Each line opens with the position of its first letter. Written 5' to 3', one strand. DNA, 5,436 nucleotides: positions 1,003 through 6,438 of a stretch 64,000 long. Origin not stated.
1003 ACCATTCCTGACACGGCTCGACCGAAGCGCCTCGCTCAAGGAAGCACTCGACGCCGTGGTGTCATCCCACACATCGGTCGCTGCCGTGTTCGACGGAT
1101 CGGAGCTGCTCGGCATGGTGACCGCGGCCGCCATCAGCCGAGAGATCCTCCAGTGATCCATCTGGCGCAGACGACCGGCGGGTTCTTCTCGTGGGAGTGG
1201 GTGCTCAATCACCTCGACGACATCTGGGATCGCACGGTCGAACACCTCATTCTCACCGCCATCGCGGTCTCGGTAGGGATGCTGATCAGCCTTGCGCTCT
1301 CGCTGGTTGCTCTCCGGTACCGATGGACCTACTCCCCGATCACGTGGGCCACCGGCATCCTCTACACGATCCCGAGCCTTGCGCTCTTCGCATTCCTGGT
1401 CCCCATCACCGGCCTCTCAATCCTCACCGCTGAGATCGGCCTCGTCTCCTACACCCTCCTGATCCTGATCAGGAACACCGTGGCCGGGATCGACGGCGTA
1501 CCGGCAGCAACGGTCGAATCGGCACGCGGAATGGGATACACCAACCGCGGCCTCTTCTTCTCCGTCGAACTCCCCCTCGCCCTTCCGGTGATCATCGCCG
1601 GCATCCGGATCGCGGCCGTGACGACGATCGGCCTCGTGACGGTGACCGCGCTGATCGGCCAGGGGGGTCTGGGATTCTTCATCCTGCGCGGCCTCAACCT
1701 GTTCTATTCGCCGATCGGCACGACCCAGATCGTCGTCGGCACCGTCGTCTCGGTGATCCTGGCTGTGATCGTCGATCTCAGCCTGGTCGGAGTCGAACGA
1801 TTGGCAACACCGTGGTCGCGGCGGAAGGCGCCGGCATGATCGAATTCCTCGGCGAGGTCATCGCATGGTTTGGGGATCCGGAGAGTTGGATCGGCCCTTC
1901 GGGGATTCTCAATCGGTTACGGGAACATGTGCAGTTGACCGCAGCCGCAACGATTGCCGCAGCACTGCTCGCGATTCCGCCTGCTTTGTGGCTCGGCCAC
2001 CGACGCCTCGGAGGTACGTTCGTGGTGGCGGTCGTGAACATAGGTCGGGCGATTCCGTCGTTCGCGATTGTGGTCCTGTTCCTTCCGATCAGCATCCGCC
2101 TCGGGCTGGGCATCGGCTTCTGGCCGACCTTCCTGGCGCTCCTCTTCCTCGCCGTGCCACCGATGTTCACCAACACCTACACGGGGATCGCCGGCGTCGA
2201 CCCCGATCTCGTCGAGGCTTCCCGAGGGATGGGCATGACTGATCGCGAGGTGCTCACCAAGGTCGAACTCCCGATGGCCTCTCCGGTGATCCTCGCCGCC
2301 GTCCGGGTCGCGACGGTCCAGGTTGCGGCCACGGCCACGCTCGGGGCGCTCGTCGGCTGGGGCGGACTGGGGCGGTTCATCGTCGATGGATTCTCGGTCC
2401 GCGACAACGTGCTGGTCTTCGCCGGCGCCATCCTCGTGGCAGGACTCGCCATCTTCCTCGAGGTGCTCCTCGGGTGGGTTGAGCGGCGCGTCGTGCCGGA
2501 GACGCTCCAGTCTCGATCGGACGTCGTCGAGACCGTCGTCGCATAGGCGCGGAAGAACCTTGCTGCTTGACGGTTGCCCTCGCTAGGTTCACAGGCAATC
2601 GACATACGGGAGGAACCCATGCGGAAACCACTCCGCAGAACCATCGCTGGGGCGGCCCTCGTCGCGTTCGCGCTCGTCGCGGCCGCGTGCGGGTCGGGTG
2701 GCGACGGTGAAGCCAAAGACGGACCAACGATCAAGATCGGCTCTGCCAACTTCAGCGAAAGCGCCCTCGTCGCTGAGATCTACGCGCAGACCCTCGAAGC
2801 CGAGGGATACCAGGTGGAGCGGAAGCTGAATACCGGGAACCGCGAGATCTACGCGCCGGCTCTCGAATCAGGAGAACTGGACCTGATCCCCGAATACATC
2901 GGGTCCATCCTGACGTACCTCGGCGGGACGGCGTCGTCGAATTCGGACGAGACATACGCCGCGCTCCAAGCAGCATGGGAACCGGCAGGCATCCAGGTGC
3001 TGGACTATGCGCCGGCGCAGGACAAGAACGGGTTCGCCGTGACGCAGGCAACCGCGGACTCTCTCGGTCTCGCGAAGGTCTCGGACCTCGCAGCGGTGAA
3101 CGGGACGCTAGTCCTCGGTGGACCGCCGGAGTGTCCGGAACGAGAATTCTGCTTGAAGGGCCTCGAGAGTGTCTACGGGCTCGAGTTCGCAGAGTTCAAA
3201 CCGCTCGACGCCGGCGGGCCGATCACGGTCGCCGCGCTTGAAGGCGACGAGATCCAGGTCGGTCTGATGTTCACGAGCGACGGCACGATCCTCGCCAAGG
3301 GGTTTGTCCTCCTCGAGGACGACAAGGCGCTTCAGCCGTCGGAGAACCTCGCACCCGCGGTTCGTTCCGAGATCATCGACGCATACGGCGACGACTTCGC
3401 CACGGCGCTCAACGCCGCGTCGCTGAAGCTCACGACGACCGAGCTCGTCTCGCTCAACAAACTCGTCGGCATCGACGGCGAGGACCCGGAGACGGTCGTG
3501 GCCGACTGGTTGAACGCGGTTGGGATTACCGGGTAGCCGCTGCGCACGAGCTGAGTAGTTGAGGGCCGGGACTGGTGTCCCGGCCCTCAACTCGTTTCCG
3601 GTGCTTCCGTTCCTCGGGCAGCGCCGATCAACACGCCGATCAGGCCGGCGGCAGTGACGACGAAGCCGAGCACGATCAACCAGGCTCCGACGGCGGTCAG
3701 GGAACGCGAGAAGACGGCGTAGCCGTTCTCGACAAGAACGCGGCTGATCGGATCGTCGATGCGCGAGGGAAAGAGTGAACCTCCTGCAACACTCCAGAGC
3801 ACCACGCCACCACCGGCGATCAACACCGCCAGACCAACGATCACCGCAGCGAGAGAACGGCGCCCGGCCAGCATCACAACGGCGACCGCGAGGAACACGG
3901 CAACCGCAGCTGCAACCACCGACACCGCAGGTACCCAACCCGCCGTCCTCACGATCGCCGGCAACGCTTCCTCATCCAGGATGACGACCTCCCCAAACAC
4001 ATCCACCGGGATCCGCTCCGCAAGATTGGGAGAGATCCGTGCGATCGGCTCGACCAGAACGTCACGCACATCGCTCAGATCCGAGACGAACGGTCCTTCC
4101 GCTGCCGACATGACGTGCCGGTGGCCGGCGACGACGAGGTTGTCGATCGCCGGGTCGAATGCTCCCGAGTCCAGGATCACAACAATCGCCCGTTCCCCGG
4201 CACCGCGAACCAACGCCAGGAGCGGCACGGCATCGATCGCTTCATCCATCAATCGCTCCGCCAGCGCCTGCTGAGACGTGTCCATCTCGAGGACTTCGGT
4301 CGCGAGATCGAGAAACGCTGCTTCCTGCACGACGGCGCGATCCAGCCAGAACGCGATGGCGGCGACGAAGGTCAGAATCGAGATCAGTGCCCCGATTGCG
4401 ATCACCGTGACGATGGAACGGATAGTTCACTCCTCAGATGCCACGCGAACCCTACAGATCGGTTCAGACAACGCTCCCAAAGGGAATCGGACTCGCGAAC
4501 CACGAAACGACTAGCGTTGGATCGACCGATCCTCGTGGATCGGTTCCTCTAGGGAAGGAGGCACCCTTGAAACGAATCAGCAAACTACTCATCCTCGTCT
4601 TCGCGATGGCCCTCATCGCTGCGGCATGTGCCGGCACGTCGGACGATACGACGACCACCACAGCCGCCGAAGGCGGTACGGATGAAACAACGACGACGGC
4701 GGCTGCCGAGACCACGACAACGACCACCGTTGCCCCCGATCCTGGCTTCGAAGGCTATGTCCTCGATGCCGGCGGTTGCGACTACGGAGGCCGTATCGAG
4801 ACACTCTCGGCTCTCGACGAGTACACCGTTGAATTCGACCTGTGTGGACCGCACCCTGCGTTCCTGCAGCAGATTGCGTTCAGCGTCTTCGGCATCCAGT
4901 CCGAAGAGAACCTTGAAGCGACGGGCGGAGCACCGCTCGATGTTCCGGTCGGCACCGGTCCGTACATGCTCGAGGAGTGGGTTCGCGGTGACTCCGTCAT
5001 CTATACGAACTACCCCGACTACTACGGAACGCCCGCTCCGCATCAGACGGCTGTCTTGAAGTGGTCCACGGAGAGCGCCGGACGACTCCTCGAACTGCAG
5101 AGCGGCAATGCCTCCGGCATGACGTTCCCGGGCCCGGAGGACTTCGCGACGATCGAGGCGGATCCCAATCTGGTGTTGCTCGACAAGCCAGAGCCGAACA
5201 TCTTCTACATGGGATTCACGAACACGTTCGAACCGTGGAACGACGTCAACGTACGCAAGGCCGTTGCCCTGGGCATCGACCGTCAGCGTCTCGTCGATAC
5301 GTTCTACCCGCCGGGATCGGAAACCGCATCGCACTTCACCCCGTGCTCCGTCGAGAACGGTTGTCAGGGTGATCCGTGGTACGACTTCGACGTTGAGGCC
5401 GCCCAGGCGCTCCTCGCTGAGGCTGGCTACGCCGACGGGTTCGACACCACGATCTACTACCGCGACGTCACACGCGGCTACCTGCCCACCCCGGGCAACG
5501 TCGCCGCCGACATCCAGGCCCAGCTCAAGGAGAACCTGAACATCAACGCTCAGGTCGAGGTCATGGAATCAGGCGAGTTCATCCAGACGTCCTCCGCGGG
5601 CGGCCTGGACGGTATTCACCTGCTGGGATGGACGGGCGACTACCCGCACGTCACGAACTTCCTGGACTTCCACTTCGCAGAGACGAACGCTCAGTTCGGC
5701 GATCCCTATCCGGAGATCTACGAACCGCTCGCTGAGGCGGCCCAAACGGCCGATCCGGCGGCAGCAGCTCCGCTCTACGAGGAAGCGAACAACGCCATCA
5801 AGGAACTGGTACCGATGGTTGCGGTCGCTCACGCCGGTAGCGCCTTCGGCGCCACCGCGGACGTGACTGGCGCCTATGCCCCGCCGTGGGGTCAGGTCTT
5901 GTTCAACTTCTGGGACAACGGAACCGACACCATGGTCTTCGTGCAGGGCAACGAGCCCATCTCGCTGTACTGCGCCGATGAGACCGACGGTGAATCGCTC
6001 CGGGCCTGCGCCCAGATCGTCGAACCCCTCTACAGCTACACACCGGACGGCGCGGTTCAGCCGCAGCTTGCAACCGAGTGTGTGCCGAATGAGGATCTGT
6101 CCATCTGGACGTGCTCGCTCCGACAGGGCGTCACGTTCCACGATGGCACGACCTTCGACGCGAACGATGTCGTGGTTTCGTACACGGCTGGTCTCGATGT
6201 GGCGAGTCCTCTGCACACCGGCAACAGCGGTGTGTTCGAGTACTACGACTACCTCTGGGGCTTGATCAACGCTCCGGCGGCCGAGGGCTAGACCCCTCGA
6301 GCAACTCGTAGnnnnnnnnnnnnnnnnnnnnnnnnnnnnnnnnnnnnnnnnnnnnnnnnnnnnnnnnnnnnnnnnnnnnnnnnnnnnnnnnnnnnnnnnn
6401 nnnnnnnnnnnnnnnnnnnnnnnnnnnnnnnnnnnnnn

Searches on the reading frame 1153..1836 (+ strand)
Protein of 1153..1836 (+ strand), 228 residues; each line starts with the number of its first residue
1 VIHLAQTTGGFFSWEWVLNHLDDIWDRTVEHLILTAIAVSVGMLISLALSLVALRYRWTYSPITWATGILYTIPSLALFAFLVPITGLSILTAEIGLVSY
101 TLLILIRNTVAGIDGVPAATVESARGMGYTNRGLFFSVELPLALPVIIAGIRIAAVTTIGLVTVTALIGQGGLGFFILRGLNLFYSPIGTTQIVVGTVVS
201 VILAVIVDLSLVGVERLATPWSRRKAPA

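Call 36: search_protein_families(library=pfam, proteins=[window:1153-1836:+], max_evalue=0.001)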
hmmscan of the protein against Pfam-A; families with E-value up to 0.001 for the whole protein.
window:1153-1836:+ (228 aa): 1 family
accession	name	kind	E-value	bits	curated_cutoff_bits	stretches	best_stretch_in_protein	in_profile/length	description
PF00528.27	BPD_transp_1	-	2.1e-17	63.9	26.4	1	50-215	9-179/184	Binding-protein-dependent transport system inner membrane component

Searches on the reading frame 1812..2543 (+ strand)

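Call 36: search_protein_families(library=pfam, proteins=[window:1812-2543:+], max_evalue=0.001)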
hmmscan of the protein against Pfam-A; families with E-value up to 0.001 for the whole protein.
window:1812-2543:+ (244 aa): 1 family
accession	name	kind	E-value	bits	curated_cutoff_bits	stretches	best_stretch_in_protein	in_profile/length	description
PF00528.27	BPD_transp_1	-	4.4e-24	85.7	26.4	1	56-227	3-182/184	Binding-protein-dependent transport system inner membrane component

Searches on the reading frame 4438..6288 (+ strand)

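Call 36: search_protein_families(library=pfam, proteins=[window:4438-6288:+], max_evalue=0.001)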
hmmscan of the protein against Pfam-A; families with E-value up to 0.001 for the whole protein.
window:4438-6288:+ (617 aa): 1 family
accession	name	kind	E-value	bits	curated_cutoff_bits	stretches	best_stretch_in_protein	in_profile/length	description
PF00496.27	SBP_bac_5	-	3.8e-68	230.7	32.4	2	111-418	61-366/368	Bacterial extracellular solute-binding proteins, family 5 Middle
